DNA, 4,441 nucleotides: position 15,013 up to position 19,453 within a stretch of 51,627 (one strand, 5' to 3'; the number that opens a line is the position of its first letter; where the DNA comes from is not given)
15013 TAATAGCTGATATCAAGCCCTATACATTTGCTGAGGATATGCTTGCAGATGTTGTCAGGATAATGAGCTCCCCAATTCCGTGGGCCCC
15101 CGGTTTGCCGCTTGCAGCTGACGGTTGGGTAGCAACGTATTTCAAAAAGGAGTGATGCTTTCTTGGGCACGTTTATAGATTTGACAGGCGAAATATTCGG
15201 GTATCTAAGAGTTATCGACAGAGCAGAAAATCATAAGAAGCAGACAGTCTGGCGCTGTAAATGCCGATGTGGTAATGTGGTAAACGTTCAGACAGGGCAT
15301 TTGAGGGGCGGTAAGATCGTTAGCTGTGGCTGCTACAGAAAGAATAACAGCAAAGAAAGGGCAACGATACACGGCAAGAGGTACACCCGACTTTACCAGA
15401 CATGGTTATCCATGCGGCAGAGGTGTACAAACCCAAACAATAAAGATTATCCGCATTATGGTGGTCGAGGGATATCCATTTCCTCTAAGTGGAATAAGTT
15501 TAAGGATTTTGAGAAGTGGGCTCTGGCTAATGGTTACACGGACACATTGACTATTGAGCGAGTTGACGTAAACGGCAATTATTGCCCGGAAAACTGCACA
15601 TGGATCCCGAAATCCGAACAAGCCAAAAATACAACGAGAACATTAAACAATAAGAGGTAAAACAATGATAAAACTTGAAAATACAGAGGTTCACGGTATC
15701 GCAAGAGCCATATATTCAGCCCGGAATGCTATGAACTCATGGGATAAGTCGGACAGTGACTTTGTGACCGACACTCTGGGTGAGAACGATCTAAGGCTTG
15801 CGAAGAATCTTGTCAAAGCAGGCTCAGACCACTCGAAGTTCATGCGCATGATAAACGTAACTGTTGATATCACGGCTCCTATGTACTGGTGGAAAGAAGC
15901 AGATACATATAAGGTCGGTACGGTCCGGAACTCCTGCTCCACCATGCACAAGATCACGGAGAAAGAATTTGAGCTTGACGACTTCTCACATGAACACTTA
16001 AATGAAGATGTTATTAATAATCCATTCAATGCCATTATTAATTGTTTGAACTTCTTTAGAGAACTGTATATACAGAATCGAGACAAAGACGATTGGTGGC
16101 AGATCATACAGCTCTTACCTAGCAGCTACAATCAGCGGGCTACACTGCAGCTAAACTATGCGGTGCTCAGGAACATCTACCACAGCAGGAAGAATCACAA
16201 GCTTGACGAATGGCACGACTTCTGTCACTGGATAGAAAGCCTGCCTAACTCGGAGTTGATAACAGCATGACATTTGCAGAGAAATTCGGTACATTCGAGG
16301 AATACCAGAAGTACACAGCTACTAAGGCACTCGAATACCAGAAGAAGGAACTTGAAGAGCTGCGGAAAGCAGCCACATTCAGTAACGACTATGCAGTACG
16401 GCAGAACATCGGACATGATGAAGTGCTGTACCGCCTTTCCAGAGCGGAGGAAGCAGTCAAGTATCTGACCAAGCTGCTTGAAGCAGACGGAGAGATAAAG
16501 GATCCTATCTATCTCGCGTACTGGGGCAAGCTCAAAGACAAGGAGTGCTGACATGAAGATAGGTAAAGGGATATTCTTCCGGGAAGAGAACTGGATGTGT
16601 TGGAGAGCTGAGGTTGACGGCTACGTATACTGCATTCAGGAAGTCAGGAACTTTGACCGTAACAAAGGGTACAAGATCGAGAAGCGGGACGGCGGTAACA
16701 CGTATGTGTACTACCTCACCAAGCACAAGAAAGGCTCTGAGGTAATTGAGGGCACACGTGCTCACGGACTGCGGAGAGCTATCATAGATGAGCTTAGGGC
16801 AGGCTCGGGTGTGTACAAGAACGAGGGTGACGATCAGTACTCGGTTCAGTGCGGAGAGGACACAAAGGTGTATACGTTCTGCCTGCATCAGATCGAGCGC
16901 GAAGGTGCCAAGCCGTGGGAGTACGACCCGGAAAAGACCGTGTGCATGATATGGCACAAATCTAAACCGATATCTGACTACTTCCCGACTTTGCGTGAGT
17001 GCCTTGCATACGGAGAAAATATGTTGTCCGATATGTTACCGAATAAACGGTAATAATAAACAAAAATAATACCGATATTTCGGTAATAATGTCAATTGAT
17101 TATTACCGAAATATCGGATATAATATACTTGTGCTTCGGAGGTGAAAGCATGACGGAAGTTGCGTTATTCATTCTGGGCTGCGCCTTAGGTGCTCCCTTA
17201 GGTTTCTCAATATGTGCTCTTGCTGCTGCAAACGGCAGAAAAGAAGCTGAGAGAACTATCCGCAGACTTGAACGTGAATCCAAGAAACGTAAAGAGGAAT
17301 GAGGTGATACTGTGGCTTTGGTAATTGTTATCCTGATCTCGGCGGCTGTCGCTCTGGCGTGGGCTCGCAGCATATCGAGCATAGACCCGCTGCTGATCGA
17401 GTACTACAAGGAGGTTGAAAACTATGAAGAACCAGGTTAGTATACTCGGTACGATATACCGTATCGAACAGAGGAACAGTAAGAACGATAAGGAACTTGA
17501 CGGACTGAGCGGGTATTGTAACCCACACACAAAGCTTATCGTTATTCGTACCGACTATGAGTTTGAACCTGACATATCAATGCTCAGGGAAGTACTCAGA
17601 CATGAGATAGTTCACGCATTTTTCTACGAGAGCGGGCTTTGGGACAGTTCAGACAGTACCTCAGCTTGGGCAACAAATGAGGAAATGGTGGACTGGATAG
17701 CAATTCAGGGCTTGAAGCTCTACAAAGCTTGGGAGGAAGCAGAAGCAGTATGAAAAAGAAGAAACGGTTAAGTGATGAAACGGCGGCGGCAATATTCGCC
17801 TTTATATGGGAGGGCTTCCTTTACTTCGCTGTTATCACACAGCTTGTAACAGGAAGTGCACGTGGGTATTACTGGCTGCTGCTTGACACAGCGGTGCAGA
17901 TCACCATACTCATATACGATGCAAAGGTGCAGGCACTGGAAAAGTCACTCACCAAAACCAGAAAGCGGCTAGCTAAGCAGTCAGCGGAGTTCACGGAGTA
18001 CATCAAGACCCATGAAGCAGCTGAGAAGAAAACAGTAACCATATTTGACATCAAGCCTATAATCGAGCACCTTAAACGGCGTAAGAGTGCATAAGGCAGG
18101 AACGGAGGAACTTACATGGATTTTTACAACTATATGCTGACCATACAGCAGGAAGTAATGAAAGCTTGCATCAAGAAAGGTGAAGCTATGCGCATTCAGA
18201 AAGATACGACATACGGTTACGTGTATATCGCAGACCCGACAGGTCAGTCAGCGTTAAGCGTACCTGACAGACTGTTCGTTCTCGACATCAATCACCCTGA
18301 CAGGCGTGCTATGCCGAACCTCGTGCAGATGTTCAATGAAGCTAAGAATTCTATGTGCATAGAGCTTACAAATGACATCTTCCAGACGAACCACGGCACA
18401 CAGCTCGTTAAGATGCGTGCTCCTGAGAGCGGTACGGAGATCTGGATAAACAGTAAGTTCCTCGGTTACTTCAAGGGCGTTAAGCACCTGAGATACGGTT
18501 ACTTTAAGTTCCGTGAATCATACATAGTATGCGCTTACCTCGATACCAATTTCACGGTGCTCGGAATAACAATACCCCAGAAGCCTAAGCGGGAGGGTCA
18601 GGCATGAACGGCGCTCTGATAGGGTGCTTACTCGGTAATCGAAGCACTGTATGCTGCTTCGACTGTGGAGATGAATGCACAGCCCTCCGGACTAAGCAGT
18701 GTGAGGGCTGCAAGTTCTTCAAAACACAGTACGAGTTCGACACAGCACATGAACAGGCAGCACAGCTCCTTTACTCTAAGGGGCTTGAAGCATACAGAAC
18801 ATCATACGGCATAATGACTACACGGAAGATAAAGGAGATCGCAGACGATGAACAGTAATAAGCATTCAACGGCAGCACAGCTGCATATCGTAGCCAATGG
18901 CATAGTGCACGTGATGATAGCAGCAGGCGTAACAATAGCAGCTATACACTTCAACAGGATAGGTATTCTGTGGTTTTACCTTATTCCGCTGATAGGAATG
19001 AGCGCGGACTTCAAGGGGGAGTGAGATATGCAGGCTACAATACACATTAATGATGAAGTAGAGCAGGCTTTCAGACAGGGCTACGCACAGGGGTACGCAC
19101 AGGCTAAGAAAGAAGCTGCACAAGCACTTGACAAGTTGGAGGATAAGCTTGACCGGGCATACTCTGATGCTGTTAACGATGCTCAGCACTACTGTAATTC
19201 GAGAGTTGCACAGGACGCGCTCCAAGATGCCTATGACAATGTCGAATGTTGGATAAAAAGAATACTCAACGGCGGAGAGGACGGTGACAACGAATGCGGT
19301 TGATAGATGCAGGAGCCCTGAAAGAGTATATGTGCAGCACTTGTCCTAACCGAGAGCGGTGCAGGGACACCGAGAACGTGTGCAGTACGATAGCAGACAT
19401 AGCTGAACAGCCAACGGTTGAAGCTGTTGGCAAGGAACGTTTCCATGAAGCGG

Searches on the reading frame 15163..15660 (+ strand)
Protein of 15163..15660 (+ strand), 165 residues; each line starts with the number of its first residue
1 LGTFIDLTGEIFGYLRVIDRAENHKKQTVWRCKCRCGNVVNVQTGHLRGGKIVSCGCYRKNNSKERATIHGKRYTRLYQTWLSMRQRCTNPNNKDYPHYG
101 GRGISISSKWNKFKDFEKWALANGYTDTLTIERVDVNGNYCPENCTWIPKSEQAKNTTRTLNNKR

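Call 71: search_protein_families(library=phrogs, proteins=[window:15163-15660:+], max_evalue=0.001)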
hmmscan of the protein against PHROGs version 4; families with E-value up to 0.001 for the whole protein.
window:15163-15660:+ (165 aa): 8 families
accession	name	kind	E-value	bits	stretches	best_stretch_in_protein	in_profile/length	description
phrog_374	-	DNA, RNA and nucleotide metabolism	5.2e-65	221.4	1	1-164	191-359/617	HNH endonuclease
phrog_3377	-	DNA, RNA and nucleotide metabolism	9.2e-37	127.8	1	67-160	4-97/196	HNH endonuclease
phrog_8790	-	DNA, RNA and nucleotide metabolism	2.4e-31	110.5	1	67-160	15-106/241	restriction endonuclease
phrog_2081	-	DNA, RNA and nucleotide metabolism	8.1e-26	92.1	1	28-162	49-200/433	HNH endonuclease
phrog_953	-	DNA, RNA and nucleotide metabolism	1.7e-16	61.6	1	68-159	215-307/420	HNH endonuclease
phrog_22195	-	unknown function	3.8e-06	27.7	1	7-80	10-79/148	-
phrog_27240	-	unknown function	7.1e-06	27.4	1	8-76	8-74/132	-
phrog_28742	-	unknown function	8.6e-05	23.8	1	78-157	24-105/165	-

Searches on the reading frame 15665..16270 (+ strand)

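Call 71: search_protein_families(library=phrogs, proteins=[window:15665-16270:+], max_evalue=0.001)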
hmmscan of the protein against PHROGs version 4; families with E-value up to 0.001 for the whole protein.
window:15665-16270:+ (201 aa): 1 family
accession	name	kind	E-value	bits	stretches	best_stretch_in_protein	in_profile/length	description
phrog_6721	-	unknown function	8.5e-75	252.1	1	1-200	7-215/218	-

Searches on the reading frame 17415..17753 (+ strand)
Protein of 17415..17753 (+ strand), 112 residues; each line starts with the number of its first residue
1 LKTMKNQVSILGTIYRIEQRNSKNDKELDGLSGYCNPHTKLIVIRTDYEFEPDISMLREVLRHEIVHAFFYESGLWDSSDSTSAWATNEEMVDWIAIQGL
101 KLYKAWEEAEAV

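Call 71: search_protein_families(library=phrogs, proteins=[window:17415-17753:+], max_evalue=0.001)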
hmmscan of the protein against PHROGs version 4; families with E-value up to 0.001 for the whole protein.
window:17415-17753:+ (112 aa): 1 family
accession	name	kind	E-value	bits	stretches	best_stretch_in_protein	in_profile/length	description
phrog_1233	-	unknown function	5.7e-22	79.2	1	3-109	7-107/306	-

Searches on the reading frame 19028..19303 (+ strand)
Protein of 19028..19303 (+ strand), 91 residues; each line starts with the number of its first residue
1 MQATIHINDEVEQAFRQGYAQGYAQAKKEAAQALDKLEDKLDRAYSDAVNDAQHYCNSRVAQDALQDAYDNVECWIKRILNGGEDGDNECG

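Call 72: search_protein_families(library=phrogs, proteins=[window:19028-19303:+], max_evalue=0.001)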
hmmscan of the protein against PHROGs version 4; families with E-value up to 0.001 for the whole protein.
window:19028-19303:+ (91 aa): 1 family
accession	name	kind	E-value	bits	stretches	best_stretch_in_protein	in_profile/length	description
phrog_38026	-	unknown function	0.00096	20.3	1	23-86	73-133/137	-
